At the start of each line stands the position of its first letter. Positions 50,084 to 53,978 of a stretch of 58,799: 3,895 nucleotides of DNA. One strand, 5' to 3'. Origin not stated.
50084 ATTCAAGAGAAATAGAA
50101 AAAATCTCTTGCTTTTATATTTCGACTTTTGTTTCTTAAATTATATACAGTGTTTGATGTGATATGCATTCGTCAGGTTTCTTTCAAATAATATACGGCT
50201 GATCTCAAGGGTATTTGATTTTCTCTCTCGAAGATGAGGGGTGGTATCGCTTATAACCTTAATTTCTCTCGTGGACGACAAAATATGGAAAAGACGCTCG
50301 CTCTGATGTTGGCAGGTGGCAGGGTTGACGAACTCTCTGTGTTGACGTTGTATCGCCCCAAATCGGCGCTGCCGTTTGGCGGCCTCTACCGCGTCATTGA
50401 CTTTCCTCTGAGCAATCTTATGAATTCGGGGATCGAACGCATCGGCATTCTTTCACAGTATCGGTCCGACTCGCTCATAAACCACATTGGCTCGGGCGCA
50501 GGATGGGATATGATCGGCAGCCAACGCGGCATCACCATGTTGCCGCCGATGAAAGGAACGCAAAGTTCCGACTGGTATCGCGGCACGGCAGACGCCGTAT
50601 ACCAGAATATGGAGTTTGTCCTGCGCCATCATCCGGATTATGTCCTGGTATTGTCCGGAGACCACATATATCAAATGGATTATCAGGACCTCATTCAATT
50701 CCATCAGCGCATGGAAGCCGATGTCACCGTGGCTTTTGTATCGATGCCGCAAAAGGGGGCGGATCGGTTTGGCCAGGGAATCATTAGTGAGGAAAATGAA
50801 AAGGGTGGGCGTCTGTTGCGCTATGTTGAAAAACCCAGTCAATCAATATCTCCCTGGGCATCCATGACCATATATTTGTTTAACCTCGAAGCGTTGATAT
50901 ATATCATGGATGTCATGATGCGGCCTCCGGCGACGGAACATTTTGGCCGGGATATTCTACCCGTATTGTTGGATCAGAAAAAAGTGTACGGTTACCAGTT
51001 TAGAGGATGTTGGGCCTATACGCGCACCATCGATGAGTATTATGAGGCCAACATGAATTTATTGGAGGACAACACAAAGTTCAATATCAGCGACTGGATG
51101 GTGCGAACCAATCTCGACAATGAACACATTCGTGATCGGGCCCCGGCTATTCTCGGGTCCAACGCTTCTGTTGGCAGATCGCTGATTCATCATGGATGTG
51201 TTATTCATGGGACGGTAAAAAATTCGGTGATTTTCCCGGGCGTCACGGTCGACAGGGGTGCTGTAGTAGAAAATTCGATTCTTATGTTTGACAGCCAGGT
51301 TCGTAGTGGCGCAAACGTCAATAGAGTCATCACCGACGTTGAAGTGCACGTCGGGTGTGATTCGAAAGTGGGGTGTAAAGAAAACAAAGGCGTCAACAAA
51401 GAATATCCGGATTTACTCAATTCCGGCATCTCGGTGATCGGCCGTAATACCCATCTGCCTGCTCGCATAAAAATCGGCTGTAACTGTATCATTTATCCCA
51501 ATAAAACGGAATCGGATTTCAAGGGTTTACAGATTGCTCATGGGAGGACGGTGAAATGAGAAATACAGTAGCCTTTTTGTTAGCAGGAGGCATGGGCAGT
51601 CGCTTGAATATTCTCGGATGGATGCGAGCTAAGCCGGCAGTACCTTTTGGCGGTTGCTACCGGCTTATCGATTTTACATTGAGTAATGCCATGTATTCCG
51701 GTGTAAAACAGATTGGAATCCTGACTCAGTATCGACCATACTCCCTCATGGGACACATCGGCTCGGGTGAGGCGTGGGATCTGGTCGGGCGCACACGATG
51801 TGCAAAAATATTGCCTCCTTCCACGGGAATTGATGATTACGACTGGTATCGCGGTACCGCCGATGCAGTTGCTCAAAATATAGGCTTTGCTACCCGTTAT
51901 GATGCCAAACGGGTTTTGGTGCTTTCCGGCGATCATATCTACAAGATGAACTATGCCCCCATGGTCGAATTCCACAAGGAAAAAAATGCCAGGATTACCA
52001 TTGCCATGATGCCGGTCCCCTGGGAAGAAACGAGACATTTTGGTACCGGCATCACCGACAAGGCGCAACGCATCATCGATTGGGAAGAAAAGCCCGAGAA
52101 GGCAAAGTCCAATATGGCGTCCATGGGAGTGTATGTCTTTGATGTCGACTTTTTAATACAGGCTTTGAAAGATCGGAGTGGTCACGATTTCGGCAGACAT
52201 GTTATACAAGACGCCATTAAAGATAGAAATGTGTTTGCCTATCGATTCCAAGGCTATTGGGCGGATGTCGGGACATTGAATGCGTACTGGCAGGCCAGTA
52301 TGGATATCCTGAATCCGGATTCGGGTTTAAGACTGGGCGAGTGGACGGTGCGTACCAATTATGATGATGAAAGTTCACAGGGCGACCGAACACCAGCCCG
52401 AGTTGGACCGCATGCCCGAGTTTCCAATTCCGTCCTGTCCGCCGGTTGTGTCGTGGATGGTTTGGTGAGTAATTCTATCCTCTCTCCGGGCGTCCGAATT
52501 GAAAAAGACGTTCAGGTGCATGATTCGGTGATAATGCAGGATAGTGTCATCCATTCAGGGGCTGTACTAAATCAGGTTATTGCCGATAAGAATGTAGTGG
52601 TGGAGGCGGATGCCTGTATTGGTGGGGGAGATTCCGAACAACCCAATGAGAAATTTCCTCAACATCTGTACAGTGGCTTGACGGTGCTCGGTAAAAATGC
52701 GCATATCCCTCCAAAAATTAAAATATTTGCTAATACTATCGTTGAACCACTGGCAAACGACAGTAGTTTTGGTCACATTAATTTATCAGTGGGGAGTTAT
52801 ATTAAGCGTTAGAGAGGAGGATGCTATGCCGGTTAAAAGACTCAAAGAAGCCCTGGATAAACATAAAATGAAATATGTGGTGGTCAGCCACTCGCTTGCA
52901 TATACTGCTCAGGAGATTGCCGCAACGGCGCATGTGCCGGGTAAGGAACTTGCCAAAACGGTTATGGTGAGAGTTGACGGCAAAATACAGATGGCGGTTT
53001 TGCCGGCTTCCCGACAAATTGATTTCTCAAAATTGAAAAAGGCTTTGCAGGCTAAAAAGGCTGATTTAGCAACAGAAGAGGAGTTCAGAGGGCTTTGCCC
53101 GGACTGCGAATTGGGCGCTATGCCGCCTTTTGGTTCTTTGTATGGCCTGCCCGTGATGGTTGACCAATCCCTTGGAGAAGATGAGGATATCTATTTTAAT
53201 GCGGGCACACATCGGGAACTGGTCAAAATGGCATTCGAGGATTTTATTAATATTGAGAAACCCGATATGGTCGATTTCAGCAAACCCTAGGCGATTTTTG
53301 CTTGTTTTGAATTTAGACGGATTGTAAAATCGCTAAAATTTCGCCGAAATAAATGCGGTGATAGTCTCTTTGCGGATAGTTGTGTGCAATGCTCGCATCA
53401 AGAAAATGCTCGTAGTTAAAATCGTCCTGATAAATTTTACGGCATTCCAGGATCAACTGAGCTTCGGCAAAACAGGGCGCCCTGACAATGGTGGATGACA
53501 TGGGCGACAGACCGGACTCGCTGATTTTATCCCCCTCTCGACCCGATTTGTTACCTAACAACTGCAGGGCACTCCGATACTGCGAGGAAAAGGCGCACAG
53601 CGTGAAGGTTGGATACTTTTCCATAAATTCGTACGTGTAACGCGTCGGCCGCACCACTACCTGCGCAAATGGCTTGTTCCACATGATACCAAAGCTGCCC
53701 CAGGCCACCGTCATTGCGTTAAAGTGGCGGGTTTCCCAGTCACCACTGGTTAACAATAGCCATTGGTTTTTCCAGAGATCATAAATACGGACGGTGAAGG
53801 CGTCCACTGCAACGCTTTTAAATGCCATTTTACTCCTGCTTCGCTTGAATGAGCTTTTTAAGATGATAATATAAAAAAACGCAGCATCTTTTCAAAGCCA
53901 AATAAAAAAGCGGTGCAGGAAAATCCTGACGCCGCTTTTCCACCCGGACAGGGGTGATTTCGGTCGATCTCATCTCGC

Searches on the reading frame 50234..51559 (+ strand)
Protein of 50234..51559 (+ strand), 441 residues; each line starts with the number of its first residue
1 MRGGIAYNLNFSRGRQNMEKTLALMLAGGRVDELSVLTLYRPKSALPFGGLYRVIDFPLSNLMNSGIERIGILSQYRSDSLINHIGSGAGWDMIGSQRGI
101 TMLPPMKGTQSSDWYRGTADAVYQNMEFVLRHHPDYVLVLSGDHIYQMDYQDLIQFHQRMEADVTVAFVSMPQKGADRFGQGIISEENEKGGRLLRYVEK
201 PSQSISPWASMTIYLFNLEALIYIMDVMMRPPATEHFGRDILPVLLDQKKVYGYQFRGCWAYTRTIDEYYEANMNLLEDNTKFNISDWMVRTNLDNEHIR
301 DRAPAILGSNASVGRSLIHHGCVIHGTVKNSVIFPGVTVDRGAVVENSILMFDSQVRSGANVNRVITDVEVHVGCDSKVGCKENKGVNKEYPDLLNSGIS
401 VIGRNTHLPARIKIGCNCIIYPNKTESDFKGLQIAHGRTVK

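Call 56: search_protein_families(library=pfam, proteins=[window:50234-51559:+])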
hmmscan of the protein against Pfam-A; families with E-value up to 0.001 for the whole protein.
window:50234-51559:+ (441 aa): 4 families
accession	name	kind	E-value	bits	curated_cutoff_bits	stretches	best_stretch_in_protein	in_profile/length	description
PF00483.29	NTP_transferase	-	5.1e-45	154.4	21.2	1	23-277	2-243/245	Nucleotidyl transferase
PF24894.1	Hexapep_GlmU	-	3.1e-13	50.2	23.3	1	311-401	14-103/104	GlmU-like, C-terminal hexapeptide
PF25084.1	LbH_EIF2B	-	1.1e-05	25.8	54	1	307-376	30-102/105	EIF2B subunit epsilon LbH domain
PF25247.1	LbH_GLGC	-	1.8e-05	25.2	27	0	309-351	9-52/135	GLGC left-handed parallel beta-helix domain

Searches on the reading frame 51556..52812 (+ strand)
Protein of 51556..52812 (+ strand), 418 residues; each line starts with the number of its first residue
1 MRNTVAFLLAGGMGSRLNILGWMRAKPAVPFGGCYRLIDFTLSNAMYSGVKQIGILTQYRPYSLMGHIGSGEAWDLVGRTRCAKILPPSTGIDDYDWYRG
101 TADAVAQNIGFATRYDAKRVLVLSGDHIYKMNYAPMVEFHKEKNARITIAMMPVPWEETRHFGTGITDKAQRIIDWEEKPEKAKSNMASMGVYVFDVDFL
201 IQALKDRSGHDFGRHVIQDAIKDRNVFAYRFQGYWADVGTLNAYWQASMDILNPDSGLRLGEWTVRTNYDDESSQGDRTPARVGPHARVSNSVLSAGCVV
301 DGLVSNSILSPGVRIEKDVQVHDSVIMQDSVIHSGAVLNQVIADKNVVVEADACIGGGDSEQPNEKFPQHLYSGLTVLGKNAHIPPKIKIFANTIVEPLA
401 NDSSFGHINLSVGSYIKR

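Call 56: search_protein_families(library=pfam, proteins=[window:51556-52812:+])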
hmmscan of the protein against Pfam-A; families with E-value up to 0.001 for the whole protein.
window:51556-52812:+ (418 aa): 5 families
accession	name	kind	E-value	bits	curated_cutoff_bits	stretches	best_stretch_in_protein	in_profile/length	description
PF00483.29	NTP_transferase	-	3.1e-56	191.1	21.2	1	6-252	2-243/245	Nucleotidyl transferase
PF24894.1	Hexapep_GlmU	-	4.3e-17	62.6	23.3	1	286-368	13-95/104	GlmU-like, C-terminal hexapeptide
PF25084.1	LbH_EIF2B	-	2.9e-07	30.9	54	1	282-353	29-103/105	EIF2B subunit epsilon LbH domain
PF25247.1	LbH_GLGC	-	4.6e-07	30.3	27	0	286-328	10-53/135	GLGC left-handed parallel beta-helix domain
PF00132.30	Hexapep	-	2.6e-05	24.1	27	0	307-339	2-35/36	Bacterial transferase hexapeptide (six repeats)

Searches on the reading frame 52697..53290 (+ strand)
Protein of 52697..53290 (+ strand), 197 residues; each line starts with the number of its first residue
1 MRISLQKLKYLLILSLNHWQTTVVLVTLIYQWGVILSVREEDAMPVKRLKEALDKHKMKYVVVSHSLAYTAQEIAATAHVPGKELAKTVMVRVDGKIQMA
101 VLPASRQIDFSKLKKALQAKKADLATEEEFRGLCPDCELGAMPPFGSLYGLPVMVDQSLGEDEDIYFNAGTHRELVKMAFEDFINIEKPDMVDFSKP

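Call 56: search_protein_families(library=pfam, proteins=[window:52697-53290:+])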
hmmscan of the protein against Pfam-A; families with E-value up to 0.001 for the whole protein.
window:52697-53290:+ (197 aa): 1 family
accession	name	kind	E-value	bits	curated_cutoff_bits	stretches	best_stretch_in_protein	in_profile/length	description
PF04073.20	tRNA_edit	-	4e-29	101.6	25.5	1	65-185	1-122/123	Aminoacyl-tRNA editing domain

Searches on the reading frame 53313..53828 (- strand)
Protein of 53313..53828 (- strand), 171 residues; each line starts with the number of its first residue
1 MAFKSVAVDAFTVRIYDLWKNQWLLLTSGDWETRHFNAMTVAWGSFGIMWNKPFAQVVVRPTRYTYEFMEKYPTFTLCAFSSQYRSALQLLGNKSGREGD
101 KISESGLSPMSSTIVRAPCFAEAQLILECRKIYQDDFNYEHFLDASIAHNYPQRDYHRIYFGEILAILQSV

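Call 56: search_protein_families(library=pfam, proteins=[window:53313-53828:-])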
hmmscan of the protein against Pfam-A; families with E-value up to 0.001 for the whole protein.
window:53313-53828:- (171 aa): 1 family
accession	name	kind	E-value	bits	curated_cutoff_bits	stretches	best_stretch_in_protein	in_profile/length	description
PF01613.24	Flavin_Reduct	-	1e-09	39.1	27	1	25-165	10-129/153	Flavin reductase like domain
